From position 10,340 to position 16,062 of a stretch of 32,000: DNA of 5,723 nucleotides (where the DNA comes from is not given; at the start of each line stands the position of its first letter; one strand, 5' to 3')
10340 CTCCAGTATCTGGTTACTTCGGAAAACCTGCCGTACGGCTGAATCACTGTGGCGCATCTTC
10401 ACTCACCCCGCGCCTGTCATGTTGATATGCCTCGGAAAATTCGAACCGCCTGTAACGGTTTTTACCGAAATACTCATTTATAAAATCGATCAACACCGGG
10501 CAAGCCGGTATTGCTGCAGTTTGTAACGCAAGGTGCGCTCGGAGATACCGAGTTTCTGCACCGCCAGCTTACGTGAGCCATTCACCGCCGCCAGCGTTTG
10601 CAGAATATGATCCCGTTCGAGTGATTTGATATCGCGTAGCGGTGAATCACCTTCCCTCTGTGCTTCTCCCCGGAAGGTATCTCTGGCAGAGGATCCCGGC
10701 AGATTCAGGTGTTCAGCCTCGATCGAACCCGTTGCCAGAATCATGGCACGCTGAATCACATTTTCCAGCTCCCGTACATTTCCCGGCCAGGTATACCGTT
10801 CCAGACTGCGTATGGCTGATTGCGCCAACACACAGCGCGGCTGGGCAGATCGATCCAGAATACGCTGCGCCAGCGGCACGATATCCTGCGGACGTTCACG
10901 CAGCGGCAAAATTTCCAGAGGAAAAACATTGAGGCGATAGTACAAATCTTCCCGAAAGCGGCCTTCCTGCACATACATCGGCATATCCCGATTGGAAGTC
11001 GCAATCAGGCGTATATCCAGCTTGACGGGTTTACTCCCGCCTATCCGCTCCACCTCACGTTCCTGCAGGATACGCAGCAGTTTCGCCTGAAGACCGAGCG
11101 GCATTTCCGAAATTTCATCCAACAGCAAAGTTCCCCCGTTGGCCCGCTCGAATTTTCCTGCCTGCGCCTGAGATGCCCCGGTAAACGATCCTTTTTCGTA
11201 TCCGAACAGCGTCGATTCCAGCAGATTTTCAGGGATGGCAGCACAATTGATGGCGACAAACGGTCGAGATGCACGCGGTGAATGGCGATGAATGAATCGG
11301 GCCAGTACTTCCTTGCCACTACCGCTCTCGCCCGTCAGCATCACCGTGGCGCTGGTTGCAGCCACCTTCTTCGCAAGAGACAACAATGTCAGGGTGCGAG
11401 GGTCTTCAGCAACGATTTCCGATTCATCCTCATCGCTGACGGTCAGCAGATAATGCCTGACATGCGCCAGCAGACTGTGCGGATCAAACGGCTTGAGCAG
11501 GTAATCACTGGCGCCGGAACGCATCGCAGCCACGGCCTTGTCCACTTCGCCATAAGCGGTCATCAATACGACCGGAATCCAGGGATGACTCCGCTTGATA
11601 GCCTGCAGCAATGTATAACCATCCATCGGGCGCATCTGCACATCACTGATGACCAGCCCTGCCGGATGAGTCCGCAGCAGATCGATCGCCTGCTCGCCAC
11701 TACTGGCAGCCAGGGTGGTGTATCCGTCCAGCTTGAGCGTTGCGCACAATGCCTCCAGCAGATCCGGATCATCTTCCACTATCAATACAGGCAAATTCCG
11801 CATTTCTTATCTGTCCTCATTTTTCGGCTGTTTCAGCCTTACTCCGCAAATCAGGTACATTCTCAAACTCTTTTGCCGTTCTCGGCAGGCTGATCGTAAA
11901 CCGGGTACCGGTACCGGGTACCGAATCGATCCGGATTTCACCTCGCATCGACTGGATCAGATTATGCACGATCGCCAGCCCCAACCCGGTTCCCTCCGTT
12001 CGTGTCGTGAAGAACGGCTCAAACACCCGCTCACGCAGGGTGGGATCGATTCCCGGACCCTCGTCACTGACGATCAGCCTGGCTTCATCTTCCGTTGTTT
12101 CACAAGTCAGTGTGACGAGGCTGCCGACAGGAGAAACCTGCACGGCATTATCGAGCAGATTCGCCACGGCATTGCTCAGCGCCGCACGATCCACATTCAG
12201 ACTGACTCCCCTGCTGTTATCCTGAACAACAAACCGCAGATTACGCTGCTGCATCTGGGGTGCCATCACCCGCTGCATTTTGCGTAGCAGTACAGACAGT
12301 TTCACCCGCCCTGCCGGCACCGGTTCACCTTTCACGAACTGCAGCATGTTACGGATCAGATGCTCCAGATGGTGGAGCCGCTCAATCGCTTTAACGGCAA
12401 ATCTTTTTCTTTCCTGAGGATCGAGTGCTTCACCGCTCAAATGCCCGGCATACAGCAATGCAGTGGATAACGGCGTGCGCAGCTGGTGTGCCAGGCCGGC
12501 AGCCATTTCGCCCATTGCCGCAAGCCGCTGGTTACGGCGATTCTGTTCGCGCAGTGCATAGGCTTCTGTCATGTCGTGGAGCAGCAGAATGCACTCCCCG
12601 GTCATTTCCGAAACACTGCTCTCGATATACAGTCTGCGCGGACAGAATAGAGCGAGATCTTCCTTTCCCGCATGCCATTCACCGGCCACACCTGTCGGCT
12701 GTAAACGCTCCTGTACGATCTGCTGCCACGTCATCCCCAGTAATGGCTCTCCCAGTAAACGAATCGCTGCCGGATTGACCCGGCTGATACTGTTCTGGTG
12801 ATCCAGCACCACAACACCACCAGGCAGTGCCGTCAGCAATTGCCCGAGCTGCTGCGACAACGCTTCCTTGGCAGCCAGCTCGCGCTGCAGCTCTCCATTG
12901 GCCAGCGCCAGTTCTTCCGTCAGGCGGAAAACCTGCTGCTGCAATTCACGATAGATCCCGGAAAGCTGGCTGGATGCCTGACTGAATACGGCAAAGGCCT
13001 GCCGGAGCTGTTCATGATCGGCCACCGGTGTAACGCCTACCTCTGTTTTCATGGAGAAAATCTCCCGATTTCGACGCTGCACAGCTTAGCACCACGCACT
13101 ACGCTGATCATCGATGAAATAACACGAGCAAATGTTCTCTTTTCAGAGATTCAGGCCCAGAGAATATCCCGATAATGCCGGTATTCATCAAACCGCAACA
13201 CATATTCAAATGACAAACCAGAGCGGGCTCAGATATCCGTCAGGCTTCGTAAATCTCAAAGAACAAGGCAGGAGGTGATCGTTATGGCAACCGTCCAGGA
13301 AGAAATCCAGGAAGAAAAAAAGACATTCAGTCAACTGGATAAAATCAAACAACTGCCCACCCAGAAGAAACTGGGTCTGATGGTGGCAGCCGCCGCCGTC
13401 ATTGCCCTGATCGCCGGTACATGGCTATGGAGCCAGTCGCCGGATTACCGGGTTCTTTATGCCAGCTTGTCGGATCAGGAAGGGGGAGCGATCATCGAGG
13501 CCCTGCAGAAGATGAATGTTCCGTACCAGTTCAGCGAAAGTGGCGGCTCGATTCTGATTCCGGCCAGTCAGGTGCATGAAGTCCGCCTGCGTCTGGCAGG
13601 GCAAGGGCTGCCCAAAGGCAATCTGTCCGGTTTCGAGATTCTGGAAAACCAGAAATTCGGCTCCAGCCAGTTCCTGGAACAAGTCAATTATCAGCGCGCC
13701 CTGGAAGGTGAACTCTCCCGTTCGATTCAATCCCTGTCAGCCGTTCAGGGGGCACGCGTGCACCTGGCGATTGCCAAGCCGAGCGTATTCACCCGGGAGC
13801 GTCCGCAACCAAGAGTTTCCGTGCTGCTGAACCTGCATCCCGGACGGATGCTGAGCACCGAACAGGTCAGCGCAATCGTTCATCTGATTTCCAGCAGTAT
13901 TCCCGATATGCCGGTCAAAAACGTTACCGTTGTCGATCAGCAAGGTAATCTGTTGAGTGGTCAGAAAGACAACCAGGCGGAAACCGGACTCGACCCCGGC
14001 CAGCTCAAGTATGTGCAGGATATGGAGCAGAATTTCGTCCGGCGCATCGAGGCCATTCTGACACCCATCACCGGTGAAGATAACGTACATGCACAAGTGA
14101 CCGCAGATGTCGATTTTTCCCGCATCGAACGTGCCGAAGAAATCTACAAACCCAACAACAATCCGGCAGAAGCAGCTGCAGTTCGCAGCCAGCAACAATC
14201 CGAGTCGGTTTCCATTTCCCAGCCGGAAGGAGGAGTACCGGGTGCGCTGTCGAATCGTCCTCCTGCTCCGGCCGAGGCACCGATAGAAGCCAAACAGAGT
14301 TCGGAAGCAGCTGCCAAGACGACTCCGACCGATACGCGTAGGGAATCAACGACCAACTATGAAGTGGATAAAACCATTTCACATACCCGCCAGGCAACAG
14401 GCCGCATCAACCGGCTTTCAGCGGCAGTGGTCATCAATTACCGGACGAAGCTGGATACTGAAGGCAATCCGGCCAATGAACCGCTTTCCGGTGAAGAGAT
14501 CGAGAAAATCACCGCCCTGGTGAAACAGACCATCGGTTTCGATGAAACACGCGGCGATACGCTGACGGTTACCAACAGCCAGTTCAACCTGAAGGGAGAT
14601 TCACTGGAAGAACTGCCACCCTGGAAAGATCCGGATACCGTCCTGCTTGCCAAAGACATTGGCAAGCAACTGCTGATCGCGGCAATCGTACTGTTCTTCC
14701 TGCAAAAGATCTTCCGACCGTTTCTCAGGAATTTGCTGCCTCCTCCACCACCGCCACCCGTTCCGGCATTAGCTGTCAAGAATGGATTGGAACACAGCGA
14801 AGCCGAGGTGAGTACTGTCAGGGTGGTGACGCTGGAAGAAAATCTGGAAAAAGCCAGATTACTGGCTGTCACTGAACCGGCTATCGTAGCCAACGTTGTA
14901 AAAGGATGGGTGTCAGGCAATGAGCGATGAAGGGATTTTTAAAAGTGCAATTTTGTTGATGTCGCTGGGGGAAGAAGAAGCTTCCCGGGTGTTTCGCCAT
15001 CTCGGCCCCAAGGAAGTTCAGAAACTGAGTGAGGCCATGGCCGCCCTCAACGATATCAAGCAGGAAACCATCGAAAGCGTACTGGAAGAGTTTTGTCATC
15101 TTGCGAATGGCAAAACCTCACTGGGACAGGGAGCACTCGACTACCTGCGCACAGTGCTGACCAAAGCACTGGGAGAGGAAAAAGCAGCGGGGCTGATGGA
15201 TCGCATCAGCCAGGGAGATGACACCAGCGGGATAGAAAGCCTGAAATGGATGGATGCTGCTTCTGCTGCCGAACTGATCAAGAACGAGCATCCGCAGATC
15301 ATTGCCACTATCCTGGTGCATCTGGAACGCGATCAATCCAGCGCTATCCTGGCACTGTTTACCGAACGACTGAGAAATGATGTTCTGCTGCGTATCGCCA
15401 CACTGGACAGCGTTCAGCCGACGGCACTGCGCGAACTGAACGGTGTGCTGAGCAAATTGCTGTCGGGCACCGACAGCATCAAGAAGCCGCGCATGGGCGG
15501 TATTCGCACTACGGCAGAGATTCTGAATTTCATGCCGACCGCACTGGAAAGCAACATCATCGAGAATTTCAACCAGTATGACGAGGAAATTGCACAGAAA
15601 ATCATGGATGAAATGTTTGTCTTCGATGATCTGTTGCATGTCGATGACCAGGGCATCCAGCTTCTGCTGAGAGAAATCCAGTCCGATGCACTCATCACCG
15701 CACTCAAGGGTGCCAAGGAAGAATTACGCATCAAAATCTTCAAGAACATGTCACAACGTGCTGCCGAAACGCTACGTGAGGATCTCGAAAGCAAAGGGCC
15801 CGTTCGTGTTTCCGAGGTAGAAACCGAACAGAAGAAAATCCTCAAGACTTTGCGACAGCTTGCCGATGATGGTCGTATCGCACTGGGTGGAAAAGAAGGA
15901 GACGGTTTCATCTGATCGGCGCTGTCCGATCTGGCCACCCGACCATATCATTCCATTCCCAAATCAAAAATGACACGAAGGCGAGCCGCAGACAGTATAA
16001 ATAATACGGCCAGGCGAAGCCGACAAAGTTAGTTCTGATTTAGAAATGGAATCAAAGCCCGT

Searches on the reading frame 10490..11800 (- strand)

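Call 10: search_protein_families(library=pfam, proteins=[window:10490-11800:-], max_evalue=0.0001)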
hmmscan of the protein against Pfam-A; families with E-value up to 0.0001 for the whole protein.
window:10490-11800:- (436 aa): 7 families
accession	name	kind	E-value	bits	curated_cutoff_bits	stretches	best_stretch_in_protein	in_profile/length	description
PF00158.32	Sigma54_activat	-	2.8e-70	235.8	20.2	1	130-295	2-167/168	Sigma-54 interaction domain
PF00072.30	Response_reg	-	1.2e-29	103.1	30.2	1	5-115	1-111/111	Response regulator receiver domain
PF14532.12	Sigma54_activ_2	-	3.9e-19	69.7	25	1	144-300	15-138/138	Sigma-54 interaction domain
PF25601.1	AAA_lid_14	-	1.4e-17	63.8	27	1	301-366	1-71/87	AAA+ ATPase lid domain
PF02954.25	HTH_8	-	5.4e-10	39.3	22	1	393-431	4-42/42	Bacterial regulatory protein, Fis family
PF07728.20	AAA_5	-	6.1e-09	36.4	22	1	153-273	2-125/139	AAA domain (dynein-related subfamily)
PF07724.20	AAA_2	-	1.3e-05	25.7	27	1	151-275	4-129/166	AAA domain (Cdc48 subfamily)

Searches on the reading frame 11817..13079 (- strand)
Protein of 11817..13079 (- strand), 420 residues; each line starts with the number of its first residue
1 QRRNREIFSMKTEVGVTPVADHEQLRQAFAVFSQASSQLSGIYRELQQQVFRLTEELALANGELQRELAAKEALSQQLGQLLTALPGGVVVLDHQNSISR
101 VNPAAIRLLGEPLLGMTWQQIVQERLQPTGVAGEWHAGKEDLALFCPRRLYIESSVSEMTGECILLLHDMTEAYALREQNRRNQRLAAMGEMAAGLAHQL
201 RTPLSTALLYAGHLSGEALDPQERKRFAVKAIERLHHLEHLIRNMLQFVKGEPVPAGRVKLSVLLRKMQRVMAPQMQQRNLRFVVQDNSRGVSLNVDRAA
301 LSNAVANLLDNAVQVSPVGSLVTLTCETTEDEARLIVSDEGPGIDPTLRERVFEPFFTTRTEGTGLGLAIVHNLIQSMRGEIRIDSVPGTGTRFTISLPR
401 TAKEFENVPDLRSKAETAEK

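Call 10: search_protein_families(library=pfam, proteins=[window:11817-13079:-], max_evalue=0.0001)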
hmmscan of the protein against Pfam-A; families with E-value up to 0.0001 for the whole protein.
window:11817-13079:- (420 aa): 4 families
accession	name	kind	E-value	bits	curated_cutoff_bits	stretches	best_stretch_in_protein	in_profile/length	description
PF02518.31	HATPase_c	-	2.2e-29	102.5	26.4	1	297-401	2-110/111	Histidine kinase-, DNA gyrase B-, and HSP90-like ATPase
PF00512.31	HisKA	-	2e-12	47.4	26.9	1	189-252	2-64/66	His Kinase A (phospho-acceptor) domain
PF13581.12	HATPase_c_2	-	9.7e-07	29.3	27.4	1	281-382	11-114/127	Histidine kinase-like ATPase domain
PF13188.13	PAS_8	-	8.4e-06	25.9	21.8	1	80-126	5-51/65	PAS domain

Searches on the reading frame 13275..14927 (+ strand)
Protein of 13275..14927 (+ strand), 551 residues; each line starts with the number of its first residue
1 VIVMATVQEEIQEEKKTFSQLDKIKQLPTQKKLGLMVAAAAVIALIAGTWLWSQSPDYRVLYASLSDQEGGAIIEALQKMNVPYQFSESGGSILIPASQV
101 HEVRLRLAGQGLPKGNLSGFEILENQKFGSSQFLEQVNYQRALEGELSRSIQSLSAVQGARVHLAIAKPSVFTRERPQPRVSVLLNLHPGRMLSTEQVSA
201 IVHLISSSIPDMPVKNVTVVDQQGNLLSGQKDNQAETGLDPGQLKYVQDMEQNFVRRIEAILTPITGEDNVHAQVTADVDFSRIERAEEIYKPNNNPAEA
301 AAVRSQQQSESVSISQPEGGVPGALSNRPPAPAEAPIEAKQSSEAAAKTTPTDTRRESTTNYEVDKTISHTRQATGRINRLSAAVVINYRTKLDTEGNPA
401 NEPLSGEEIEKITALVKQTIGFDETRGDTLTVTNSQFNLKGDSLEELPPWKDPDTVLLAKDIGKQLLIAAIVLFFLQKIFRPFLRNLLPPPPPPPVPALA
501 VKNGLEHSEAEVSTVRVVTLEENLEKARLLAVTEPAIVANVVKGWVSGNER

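Call 10: search_protein_families(library=pfam, proteins=[window:13275-14927:+], max_evalue=0.0001)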
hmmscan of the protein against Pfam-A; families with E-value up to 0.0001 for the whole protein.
window:13275-14927:+ (551 aa): 2 families
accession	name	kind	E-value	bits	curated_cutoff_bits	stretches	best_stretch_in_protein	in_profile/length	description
PF01514.23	YscJ_FliF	-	4.6e-67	225.8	24.4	1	54-228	2-178/179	Secretory protein of YscJ/FliF family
PF08345.17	YscJ_FliF_C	-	5.4e-47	160.4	23.8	1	262-437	1-147/147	Flagellar M-ring protein C-terminal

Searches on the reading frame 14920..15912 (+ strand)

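Call 10: search_protein_families(library=pfam, proteins=[window:14920-15912:+], max_evalue=0.0001)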
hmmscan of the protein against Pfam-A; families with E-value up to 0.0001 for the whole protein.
window:14920-15912:+ (331 aa): 4 families
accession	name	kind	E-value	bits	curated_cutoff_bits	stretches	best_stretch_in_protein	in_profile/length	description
PF01706.21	FliG_C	-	1.5e-41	141.5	23.3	1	216-322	2-108/108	FliG C-terminal domain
PF14842.11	FliG_N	-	2.1e-39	134.8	25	1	5-103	4-102/104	FliG N-terminal domain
PF14841.11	FliG_M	-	1.7e-30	105.5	25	1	116-185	4-73/76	FliG middle domain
PF03448.22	MgtE_N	-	5.5e-05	24.1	25.9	0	242-290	14-62/102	MgtE intracellular N domain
